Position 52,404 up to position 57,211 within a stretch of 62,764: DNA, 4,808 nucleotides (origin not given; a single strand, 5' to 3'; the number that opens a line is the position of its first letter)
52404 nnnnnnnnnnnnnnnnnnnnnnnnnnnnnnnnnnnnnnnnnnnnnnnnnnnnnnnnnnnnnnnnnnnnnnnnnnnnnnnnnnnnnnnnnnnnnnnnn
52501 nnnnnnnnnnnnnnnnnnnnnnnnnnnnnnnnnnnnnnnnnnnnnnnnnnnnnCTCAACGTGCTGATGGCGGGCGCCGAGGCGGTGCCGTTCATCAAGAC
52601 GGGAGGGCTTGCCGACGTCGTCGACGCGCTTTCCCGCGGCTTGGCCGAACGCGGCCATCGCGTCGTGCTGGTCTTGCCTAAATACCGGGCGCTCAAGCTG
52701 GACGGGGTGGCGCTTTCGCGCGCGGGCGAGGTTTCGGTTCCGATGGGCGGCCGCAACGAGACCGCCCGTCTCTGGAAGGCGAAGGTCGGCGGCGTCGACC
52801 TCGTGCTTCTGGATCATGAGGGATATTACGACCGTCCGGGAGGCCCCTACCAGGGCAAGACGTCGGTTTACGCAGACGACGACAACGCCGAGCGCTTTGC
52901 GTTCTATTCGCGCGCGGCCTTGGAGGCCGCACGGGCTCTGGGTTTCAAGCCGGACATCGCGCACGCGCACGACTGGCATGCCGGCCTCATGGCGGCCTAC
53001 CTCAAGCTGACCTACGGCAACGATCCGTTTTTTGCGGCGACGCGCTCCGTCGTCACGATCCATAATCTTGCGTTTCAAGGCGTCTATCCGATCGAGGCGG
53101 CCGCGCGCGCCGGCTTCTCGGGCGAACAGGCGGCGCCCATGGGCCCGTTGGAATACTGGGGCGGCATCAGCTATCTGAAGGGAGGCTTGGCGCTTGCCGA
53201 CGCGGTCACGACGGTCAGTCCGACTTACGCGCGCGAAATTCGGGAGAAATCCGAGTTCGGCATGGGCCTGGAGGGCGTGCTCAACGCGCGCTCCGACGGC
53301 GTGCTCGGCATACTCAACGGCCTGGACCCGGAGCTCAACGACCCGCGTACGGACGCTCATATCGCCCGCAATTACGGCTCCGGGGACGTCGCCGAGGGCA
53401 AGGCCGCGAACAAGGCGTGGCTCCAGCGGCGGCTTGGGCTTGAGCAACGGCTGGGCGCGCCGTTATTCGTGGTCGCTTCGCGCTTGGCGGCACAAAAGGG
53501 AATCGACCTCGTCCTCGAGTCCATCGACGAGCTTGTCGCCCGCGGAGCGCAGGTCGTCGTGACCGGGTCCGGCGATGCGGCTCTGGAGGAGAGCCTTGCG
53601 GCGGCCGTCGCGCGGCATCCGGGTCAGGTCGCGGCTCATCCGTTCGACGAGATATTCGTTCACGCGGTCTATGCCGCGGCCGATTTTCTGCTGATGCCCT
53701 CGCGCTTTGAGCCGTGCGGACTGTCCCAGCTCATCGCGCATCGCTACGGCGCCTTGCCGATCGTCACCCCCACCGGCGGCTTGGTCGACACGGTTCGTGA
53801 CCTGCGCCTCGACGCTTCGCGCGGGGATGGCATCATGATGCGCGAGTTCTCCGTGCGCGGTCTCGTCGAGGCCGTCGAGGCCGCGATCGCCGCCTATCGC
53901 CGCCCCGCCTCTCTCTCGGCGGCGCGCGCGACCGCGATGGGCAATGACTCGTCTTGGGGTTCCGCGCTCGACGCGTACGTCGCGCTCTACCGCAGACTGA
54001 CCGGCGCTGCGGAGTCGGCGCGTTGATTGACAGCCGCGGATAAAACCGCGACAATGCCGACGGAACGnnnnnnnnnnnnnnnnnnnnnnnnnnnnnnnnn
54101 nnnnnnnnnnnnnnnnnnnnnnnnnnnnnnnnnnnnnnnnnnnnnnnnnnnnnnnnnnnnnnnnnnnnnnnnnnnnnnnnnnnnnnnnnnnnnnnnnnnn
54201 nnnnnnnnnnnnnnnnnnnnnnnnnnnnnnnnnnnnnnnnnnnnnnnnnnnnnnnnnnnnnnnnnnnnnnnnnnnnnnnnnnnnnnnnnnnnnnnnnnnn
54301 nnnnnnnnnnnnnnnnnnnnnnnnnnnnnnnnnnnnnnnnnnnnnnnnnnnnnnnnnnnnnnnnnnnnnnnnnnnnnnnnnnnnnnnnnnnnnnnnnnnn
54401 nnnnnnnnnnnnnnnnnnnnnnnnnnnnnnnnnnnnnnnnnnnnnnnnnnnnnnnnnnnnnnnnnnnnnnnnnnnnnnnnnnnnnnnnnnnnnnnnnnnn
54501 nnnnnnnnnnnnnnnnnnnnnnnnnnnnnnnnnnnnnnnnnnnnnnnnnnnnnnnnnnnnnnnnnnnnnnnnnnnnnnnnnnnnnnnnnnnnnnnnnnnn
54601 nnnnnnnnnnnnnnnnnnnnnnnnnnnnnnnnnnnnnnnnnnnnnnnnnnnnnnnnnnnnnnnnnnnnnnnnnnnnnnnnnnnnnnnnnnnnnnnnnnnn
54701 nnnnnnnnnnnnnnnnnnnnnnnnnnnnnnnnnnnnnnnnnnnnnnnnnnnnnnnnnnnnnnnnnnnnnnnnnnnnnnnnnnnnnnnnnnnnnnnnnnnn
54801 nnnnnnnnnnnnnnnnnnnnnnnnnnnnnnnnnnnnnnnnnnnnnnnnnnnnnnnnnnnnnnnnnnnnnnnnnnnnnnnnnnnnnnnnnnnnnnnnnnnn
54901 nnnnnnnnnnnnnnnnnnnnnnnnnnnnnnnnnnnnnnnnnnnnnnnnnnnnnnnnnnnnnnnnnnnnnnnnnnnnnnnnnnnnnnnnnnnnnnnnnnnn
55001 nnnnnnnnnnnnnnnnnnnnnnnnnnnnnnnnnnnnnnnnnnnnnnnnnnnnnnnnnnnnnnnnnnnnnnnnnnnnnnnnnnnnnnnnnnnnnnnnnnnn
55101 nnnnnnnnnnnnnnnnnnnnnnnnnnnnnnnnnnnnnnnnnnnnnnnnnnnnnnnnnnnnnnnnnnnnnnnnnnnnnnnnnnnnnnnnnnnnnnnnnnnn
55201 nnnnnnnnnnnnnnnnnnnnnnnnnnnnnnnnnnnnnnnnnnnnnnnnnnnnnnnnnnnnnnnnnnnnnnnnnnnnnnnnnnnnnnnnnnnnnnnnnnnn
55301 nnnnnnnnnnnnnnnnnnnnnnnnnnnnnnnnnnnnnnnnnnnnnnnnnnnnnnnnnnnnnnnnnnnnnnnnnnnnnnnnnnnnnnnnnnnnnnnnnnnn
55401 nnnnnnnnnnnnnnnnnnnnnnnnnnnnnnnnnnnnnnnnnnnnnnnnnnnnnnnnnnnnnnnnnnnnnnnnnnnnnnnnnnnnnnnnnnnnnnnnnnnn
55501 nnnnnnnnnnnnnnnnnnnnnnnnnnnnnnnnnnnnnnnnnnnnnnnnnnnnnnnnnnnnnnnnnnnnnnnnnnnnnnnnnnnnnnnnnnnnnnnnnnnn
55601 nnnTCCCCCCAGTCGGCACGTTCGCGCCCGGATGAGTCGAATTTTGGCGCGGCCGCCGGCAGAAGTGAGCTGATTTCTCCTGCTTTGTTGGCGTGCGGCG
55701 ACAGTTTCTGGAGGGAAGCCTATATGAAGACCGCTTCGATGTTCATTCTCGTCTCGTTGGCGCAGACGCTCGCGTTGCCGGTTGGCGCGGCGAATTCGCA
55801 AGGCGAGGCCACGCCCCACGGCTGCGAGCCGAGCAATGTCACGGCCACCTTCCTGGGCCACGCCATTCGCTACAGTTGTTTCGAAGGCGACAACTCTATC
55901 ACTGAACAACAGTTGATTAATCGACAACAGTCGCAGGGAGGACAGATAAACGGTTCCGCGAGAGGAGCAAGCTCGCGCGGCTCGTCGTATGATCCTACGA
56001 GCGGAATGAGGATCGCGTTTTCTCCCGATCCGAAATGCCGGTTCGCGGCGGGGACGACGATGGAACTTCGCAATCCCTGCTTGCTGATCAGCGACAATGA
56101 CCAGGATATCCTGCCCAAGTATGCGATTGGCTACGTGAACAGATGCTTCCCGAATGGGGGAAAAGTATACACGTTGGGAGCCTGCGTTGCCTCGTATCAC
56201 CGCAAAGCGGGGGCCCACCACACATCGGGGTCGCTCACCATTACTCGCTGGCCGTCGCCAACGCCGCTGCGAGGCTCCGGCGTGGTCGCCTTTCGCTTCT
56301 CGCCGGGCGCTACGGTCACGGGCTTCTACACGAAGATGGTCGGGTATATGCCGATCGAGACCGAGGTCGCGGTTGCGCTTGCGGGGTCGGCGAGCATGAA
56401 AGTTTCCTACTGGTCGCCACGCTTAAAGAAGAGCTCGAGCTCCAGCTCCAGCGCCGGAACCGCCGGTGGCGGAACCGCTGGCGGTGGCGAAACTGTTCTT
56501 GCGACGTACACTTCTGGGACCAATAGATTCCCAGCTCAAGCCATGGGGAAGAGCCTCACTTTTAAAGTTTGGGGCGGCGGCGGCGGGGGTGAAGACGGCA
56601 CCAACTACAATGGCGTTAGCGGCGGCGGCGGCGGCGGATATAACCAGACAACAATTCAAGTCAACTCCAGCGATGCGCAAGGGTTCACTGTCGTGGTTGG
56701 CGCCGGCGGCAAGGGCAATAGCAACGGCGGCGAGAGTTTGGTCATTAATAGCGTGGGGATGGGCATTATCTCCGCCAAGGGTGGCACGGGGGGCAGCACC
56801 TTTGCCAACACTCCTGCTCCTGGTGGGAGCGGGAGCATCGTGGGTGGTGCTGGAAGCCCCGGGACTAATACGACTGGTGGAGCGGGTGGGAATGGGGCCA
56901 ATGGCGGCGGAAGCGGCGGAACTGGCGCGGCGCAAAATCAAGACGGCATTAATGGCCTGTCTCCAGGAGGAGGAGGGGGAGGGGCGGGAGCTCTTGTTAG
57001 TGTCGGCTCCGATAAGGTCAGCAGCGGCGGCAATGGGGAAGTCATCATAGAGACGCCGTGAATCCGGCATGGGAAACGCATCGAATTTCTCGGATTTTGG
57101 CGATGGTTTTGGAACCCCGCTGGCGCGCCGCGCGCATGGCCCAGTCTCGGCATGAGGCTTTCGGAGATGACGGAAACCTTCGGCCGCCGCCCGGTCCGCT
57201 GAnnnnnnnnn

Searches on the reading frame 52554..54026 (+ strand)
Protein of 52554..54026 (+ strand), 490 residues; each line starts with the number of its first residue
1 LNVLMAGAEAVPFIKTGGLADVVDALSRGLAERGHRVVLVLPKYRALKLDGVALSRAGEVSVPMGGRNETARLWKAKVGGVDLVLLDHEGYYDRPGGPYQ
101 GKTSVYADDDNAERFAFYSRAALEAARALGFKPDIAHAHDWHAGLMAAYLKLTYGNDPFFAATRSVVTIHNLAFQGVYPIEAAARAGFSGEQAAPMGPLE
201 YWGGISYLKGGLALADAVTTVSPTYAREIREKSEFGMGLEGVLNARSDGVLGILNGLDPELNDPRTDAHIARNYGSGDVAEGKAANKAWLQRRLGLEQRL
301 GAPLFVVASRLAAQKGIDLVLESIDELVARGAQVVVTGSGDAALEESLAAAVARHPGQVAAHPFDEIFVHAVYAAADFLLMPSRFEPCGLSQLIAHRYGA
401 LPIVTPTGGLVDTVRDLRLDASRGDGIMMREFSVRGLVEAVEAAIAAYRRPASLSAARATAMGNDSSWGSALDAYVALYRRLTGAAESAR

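Call 57: find_homologous_proteins(query=window:52554-54026:+, max_evalue=1e-100)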
Query window:52554-54026:+ (490 aa): 562 proteins with E <= 1e-100 among 8000 candidates; the best 120 are listed.
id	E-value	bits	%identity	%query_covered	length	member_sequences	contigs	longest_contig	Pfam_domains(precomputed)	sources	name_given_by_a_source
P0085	0.0e+0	1069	100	100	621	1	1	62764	PF00534.27,PF13579.13,PF08323.18,PF13439.13,PF13692.13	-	-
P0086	2.7e-256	869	79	100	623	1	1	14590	PF00534.27,PF13579.13,PF08323.18,PF13439.13,PF20706.4,PF13692.13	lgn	-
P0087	7.9e-252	854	78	100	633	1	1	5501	PF00534.27,PF13579.13,PF08323.18,PF13439.13,PF20706.4,PF13692.13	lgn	-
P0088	9.1e-247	838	77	100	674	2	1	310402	PF00534.27,PF08323.18,PF13439.13,PF20706.4,PF13692.13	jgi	jgi:starch synthase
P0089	3.1e-238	809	78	99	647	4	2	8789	PF00534.27,PF13579.13,PF08323.18,PF13439.13,PF20706.4,PF13692.13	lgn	-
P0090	1.7e-232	790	74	100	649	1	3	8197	PF00534.27,PF13579.13,PF08323.18,PF13439.13,PF20706.4,PF13692.13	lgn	-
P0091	5.3e-231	786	75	100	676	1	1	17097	PF00534.27,PF13579.13,PF08323.18,PF13439.13,PF20706.4,PF13692.13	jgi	jgi:starch synthase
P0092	1.8e-230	784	74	98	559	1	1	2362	PF00534.27,PF13579.13,PF08323.18,PF13439.13,PF20706.4,PF13692.13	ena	-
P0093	2.2e-229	780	74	100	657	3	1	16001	PF00534.27,PF13579.13,PF08323.18,PF13439.13,PF20706.4,PF13692.13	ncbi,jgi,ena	jgi:starch synthase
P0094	3.1e-226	770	73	99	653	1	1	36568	PF00534.27,PF13579.13,PF08323.18,PF13439.13,PF20706.4,PF13692.13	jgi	jgi:starch synthase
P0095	8.1e-226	768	73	100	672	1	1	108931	PF00534.27,PF13579.13,PF08323.18,PF13439.13,PF20706.4,PF13692.13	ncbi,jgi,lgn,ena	jgi:starch synthase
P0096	6.4e-225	765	72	100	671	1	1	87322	PF00534.27,PF13579.13,PF08323.18,PF13439.13,PF20706.4,PF13692.13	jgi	jgi:starch synthase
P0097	1.4e-224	764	72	99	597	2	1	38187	PF00534.27,PF13579.13,PF08323.18,PF13439.13,PF20706.4,PF13692.13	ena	-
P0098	3.1e-224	763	73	99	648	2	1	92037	PF00534.27,PF13579.13,PF08323.18,PF13439.13,PF20706.4,PF13692.13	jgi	jgi:starch synthase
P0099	3.8e-223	760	73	100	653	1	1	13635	PF00534.27,PF13579.13,PF08323.18,PF13439.13,PF20706.4,PF13692.13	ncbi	-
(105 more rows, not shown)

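Call 58: find_encoding_contigs(protein=P0088, flank=10000, max_places=2)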
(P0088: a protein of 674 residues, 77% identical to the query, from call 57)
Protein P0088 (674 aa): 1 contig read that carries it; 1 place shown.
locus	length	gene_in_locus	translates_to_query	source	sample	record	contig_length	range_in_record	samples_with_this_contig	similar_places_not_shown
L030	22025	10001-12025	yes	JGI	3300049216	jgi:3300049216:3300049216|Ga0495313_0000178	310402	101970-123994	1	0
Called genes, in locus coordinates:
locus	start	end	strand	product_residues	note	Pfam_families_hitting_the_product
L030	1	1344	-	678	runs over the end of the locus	PF00912:Transgly, PF00905:Transpeptidase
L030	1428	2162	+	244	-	PF18912:DZR_2, PF00156:Pribosyltran (weak)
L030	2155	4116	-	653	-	PF13188:PAS_8 (weak), PF00512:HisKA, PF02518:HATPase_c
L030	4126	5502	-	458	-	PF03446:NAD_binding_2 (weak), PF03721:UDPG_MGDP_dh_N, PF00984:UDPG_MGDP_dh, PF03720:UDPG_MGDP_dh_C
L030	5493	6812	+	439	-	PF03721:UDPG_MGDP_dh_N, PF00984:UDPG_MGDP_dh, PF03720:UDPG_MGDP_dh_C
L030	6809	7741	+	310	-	PF01073:3Beta_HSD (weak), PF01370:Epimerase, PF04321:RmlD_sub_bind, PF07993:NAD_binding_4 (faint), PF16363:GDP_Man_Dehyd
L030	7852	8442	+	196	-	PF00535:Glycos_transf_2, PF12804:NTP_transf_3 (faint), PF13641:Glyco_tranf_2_3 (weak)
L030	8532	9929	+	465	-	-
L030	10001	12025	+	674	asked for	PF08323:Glyco_transf_5, PF13439:Glyco_transf_4, PF20706:GT4-conflict (weak), PF00534:Glycos_transf_1, PF13692:Glyco_trans_1_4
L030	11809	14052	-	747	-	PF00270:DEAD, PF04851:ResIII (weak), PF00271:Helicase_C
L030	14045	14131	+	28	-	-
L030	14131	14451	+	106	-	-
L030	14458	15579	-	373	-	PF22020:RlmL_1st, PF01170:UPF0020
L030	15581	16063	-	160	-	PF00293:NUDIX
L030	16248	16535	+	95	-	PF05973:Gp49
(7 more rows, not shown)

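Call 59: find_encoding_contigs(protein=P0086, flank=10000, max_places=2)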
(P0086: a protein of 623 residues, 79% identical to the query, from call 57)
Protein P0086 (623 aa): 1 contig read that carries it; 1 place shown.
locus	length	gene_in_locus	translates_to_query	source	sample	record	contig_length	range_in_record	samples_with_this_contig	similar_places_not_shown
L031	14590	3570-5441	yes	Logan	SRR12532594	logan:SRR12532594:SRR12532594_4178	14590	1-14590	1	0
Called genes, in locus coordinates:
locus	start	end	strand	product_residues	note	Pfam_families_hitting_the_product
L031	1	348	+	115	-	?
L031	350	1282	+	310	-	PF00106:adh_short (weak), PF01073:3Beta_HSD (weak), PF01370:Epimerase, PF02719:Polysacc_synt_2 (faint), PF04321:RmlD_sub_bind, PF07993:NAD_binding_4 (faint), PF16363:GDP_Man_Dehyd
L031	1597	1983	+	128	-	-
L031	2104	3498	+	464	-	PF07992:Pyr_redox_2 (weak), PF13450:NAD_binding_8 (faint)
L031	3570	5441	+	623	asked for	PF08323:Glyco_transf_5, PF13579:Glyco_trans_4_4, PF20706:GT4-conflict (faint), PF13439:Glyco_transf_4 (weak), PF00534:Glycos_transf_1, PF13692:Glyco_trans_1_4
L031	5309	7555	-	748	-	PF00270:DEAD, PF00271:Helicase_C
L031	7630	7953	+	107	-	-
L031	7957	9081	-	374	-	PF22020:RlmL_1st, PF01170:UPF0020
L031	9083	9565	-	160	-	PF00293:NUDIX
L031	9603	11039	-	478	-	-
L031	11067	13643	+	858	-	-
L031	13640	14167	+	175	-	-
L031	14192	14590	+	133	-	?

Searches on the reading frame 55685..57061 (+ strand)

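Call 79: search_protein_families(library=pfam, proteins=[window:55685-57061:+], max_evalue=0.00001)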
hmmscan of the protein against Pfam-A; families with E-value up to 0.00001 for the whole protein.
window:55685-57061:+ (458 aa): 1 family
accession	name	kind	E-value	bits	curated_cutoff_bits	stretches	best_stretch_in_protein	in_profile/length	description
PF21722.4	Gly_rich_2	-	9.9e-06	26.1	24.3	1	278-456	4-224/226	Glycine-rich domain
